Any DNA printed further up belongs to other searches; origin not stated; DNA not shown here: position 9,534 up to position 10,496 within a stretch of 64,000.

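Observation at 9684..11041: Tandem paralogs define a conserved Cys/His-containing core of unknown function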

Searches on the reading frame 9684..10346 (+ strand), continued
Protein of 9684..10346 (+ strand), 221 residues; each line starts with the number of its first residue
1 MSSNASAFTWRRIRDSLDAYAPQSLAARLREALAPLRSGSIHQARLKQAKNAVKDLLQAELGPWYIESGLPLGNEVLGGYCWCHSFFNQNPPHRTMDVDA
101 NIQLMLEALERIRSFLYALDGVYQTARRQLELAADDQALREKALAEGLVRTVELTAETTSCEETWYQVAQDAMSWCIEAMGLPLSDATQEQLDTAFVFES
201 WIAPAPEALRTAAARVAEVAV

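Call 40: find_homologous_proteins(query=A3, max_evalue=0.001)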
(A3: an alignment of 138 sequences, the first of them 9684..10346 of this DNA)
Query A3 (138 sequences) (221 aa, profile of the alignment): 22 proteins with E <= 0.001 among 8000 candidates.
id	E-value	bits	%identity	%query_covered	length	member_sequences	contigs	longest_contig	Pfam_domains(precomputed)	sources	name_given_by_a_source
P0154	3.2e-64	235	21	76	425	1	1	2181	PF02661.24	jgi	jgi:Fic/DOC family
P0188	2.1e-59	219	30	81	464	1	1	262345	PF02661.24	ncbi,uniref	ncbi:Fic family protein [Actinoplanes sp. NPDC020271]|uniref:Fic family protein n=1 Tax=Actinoplanes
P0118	1.5e-53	200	19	96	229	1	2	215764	-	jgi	jgi:hypothetical protein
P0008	1.4e-51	194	83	95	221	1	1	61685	-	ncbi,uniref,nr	ncbi:hypothetical protein JYK02_32965 [Corallococcus macrosporus]|uniref:Uncharacterized protein n=1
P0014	1.6e-51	194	60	100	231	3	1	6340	-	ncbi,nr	ncbi:MAG: hypothetical protein EOO70_00655 [Myxococcaceae bacterium]|nr:MAG: hypothetical protein EO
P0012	4.5e-51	192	82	95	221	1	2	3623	-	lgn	-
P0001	7.4e-51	191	94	95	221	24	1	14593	-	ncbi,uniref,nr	ncbi:hypothetical protein D7V77_33130 [Corallococcus sp. CA041A]|uniref:hypothetical protein n=1 Tax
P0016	1.0e-50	191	56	100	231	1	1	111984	-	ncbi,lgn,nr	ncbi:MAG: hypothetical protein EOO71_04340 [Myxococcaceae bacterium]|nr:MAG: hypothetical protein EO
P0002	1.8e-50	190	89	95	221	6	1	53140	-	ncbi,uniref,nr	ncbi:hypothetical protein D7W82_12500 [Corallococcus sp. CA049B]|uniref:hypothetical protein n=1 Tax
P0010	4.7e-50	189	82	95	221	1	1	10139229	-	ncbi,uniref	ncbi:hypothetical protein [Corallococcus exercitus]|uniref:hypothetical protein n=1 Tax=Corallococcu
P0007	6.8e-50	188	88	95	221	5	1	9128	-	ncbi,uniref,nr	ncbi:hypothetical protein D7X55_29760 [Corallococcus sp. AB049A]|uniref:hypothetical protein n=1 Tax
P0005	1.6e-49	187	89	92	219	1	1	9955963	-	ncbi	ncbi:hypothetical protein [Corallococcus sp. M7]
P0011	2.0e-49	187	85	96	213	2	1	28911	-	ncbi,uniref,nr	ncbi:hypothetical protein D7X32_27755 [Corallococcus carmarthensis]|uniref:Uncharacterized protein n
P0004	5.1e-49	185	88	100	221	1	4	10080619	-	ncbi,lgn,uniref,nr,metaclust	ncbi:hypothetical protein COCOR_04891 [Corallococcus coralloides DSM 2259]|uniref:Uncharacterized pr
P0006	5.5e-49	185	87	100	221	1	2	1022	-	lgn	-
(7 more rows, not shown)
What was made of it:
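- One is annotated as a Fic family protein of Actinoplanes (call 40).
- Tried and rejected: It saturated at 8000 candidates and added little beyond two named fusions (call 40).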

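Call 50: predict_structure(alignment_id=A4)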
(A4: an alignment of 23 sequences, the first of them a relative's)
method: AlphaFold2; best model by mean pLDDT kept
length: 464 residues; sequences in the alignment: 23
mean_pLDDT: 84.1   pTM: 0.55
mean pLDDT of the five models: 84.1, 83.7, 83.3, 82.1, 81.7
residues with pLDDT >= 90: 261; 70-90: 133; 50-70: 27; < 50: 43
segments of 3 or more residues with pLDDT < 50: 1-4, 79-85, 227-257
pLDDT, mean of each block of 10 residues (from residue 1): 58 90 96 98 92 93 96 73 61 88 96 95 96 72 90 86 81 95 88 77 79 87 54 36 36 49 92 86 76 93 85 96 93 95 90 76 96 95 95 96 91 96 92 80 93 92 84
secondary structure, 60 per line:
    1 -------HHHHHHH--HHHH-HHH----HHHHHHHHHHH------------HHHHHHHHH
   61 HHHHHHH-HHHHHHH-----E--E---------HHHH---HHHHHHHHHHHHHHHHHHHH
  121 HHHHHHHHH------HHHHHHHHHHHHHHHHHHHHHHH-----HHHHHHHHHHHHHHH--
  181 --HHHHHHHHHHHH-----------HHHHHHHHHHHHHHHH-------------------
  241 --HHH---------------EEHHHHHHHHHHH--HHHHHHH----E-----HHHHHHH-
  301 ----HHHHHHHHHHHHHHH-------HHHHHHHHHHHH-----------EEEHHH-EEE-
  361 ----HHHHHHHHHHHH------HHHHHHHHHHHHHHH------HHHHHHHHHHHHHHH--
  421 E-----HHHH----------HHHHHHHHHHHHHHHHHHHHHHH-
elements in order: H8-14 H17-20 H29-39 H52-67 H69-75 H94-97 H101-129 H136-158 H164-178 H183-194 H206-221 H263-273 H276-282 H293-299 H305-319 H327-338 E350-352 E357-359 H365-376 H383-397 H404-418 H427-430 H441-463
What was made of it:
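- On Class I Fic antitoxins (VbhA / FicA / AntF type), for A and B: The fusion model has pTM 0.55 (call 50).
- Closest known: Class II Fic proteins. Different: The N-terminal domain is a separate 220-aa fold joined by a disordered linker, not a helix packed onto the Fic core (call 50).
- No confident interface was predicted (call 50).
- Tried and rejected: Coordinates cannot be inspected, so it was uninformative about contacts (call 50).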

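Call 53: find_encoding_contigs(protein=P0118, flank=5000, max_places=2)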
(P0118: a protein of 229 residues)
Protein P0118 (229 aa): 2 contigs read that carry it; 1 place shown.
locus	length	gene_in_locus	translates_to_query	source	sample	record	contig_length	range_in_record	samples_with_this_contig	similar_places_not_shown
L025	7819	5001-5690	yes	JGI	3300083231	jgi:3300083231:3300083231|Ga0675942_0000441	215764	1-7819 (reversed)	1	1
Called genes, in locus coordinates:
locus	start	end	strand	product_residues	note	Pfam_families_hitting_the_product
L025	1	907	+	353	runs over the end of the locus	PF00730:HhH-GPD, PF00633:HHH, PF00293:NUDIX, PF14815:NUDIX_4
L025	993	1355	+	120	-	PF24709:DUF7670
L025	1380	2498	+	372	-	PF05222:AlaDh_PNT_N, PF01262:AlaDh_PNT_C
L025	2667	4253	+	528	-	PF03023:MurJ, PF01554:MatE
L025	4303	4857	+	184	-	PF01797:Y1_Tnp (faint)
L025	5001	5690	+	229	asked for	-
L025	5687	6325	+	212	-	PF02661:Fic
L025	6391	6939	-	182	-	-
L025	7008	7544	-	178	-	-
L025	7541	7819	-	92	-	?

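Call 54: find_encoding_contigs(protein=P0049, flank=5000, max_places=2)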
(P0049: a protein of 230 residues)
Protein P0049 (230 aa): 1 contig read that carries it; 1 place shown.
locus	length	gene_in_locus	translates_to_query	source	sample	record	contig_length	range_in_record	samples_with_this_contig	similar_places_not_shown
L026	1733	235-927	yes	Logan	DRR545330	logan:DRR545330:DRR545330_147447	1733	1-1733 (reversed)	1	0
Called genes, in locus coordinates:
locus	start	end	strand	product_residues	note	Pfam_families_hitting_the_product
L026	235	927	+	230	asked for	-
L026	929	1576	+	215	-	PF02661:Fic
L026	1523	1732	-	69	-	?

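Call 55: find_encoding_contigs(protein=P0051, flank=5000, max_places=2)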
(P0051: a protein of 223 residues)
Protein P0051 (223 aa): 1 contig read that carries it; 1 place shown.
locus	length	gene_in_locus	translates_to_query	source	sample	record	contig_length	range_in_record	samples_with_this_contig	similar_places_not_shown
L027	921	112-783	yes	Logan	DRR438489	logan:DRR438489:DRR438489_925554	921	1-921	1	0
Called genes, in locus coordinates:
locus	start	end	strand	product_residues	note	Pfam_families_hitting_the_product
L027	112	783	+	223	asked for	-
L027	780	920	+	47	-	?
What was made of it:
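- On Class I Fic antitoxins (VbhA / FicA / AntF type), for A and B: The partner does lie upstream in the WCCxxH branch (calls 53-55).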

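Call 58: fold_search(model_id=the predicted structure, library=pdb)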
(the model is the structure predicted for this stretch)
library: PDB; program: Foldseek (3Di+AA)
matches with E <= 10: 47; with E <= 0.001: 0
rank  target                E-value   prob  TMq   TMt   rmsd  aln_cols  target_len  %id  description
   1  9dsf_C                1.6e+00  0.18  0.22  0.30  20.6       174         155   15  Cyanide-ligated Bordetella pertussis globin coupled sensor regulatory domain S68A (released 2025-12-24)
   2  9dsf_A                2.2e+00  0.12  0.20  0.27  19.5       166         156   14  Cyanide-ligated Bordetella pertussis globin coupled sensor regulatory domain S68A (released 2025-12-24)
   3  9dse_A                2.5e+00  0.10  0.20  0.26  19.7       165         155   14  Cyanide-ligated Bordetella pertussis globin coupled sensor regulatory domain (released 2025-12-24)
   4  8cxm_0                3.0e+00  0.12  0.24  0.21  24.5       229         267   12  Cryo-EM structure of the supercoiled E. coli K12 flagellar filament core, Normal waveform (released 2022-09-07)
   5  6m9a_A                3.0e+00  0.11  0.21  0.28  19.4       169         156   14  Bordetella pertussis globin coupled sensor regulatory domain (BpeGReg) (released 2018-11-14)
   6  9dse_C                3.1e+00  0.11  0.21  0.28  20.1       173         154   13  Cyanide-ligated Bordetella pertussis globin coupled sensor regulatory domain (released 2025-12-24)
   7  1o5h_A                3.7e+00  0.11  0.23  0.24  12.3       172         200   16  Crystal structure of formiminotetrahydrofolate cyclodeaminase (TM1560) from Thermotoga maritima at 2.80 A resolution (released 2003-09-30)
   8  8jbb_A                4.7e+00  0.04  0.17  0.10  18.0       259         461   18  Crystal Structure of the Csm6 from Thermus thermophilus HB8 in complex with A2>p (released 2023-12-13)
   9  1or4_B                4.9e+00  0.06  0.18  0.23  20.9       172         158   13  Crystal Structure of HemAT sensor domain from B.subtilis in the cyano-liganded form (released 2003-09-23)
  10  8vvy_A                5.5e+00  0.10  0.31  0.13  14.5       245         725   13  Human Cullin-1 in complex with CAND2 (released 2025-01-29)
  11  5eui_B                5.5e+00  0.08  0.18  0.25  14.4       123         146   17  Structure of predicted ancestral pika hemoglobin (released 2016-11-30)
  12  9dnl_A                6.3e+00  0.09  0.24  0.28  10.4       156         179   12  Apo crystal structure of RamR variant R2.2 (released 2026-04-08)
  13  9jkb_A                6.6e+00  0.08  0.30  0.13  13.8       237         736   13  Cryo-EM structure of the CUL1-RBX1-SKP1-FBXO4 SCF ubiquition ligase complex (released 2024-10-23)
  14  8gjg_A                6.6e+00  0.08  0.23  0.29  15.4       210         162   14  De novo design of high-affinity protein binders to bioactive helical peptides (released 2024-01-10)
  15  1qi8_B                6.6e+00  0.06  0.20  0.27  17.7       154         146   17  DEOXYGENATED STRUCTURE OF A DISTAL POCKET HEMOGLOBIN MUTANT (released 1999-07-11)
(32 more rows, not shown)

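Call 69: search_protein_families(library=pfam, alignment_id=A3, max_evalue=0.01)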
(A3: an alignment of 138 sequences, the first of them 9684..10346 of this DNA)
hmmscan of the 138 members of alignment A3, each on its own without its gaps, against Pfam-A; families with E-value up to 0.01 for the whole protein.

A. member 1, window:9684-10346:+ (221 aa): 0 families

B. families by the number of members that match (of 138 scanned): 8 families
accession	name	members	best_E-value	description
PF02661.23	Fic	22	1.4e-10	Fic/DOC family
PF21687.3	T2SSK_1st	1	0.0014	Type II secretion system (T2SS), protein K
PF11796.13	DUF3323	1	0.0021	Protein of unknown function N-terminus (DUF3323)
PF11836.14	Phage_TAC_11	1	0.0067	Phage tail tube protein, GTA-gp10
PF07683.19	CobW_C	1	0.0069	Cobalamin synthesis protein cobW C-terminal domain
PF00401.25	ATP-synt_DE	1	0.0072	ATP synthase, Delta/Epsilon chain, long alpha-helix domain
PF16963.10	PelD_GGDEF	1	0.0081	PelD GGDEF domain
PF11065.13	DUF2866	1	0.0089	Protein of unknown function (DUF2866)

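Call 74: find_encoding_contigs(protein=P0039, flank=4000, max_places=2)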
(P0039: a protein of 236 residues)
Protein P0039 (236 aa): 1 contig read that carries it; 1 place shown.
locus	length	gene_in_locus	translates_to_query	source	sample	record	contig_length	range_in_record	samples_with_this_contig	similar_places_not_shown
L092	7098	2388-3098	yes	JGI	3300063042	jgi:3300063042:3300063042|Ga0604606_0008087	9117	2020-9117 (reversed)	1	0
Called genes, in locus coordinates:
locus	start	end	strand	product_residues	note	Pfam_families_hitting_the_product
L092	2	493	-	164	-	?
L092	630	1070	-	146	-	-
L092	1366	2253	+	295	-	PF03330:DPBB_1 (weak)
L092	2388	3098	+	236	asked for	-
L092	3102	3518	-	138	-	-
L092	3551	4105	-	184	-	PF02592:Vut_1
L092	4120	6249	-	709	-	PF19310:TOP_N, PF01432:Peptidase_M3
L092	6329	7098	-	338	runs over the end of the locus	PF00072:Response_reg, PF00211:Guanylate_cyc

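Call 75: find_encoding_contigs(protein=P0040, flank=4000, max_places=2)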
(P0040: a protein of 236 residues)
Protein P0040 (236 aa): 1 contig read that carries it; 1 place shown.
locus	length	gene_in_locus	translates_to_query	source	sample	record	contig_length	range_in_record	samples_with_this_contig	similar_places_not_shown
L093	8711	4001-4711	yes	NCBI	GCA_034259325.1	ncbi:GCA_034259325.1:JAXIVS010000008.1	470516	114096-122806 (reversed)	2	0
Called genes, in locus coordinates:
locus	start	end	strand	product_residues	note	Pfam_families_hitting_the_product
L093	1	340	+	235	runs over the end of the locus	-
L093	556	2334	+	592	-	PF24517:CBM96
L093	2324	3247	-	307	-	PF00781:DAGK_cat, PF19279:YegS_C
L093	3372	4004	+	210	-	PF02661:Fic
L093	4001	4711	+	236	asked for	-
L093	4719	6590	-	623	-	PF00989:PAS (weak), PF13188:PAS_8 (weak), PF13426:PAS_9 (weak), PF00512:HisKA, PF02518:HATPase_c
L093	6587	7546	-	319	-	PF13379:NMT1_2, PF09084:NMT1 (weak)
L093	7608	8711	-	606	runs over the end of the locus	PF01336:tRNA_anti-codon, PF00152:tRNA-synt_2, PF02938:GAD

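Call 76: find_encoding_contigs(protein=P0053, flank=4000, max_places=2)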
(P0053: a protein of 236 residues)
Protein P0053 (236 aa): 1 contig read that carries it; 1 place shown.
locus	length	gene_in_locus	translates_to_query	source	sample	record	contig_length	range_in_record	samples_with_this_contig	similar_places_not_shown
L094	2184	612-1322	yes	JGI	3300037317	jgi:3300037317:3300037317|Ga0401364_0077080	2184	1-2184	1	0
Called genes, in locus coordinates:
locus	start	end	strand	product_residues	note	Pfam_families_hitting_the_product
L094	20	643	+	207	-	PF02661:Fic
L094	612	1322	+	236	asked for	-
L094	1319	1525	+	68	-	-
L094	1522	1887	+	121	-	-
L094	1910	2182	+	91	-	?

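Call 81: find_related_loci(query=A1, collection=viral_contigs, flank=4000)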
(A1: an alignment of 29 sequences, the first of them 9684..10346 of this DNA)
Query A1 (221 aa) in viral_contigs; peptide patterns used: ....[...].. (x = any residue, [..] = any of these).
32 stretches matched a pattern, but none encodes a relative of the query by tblastn (E <= 1e-3).
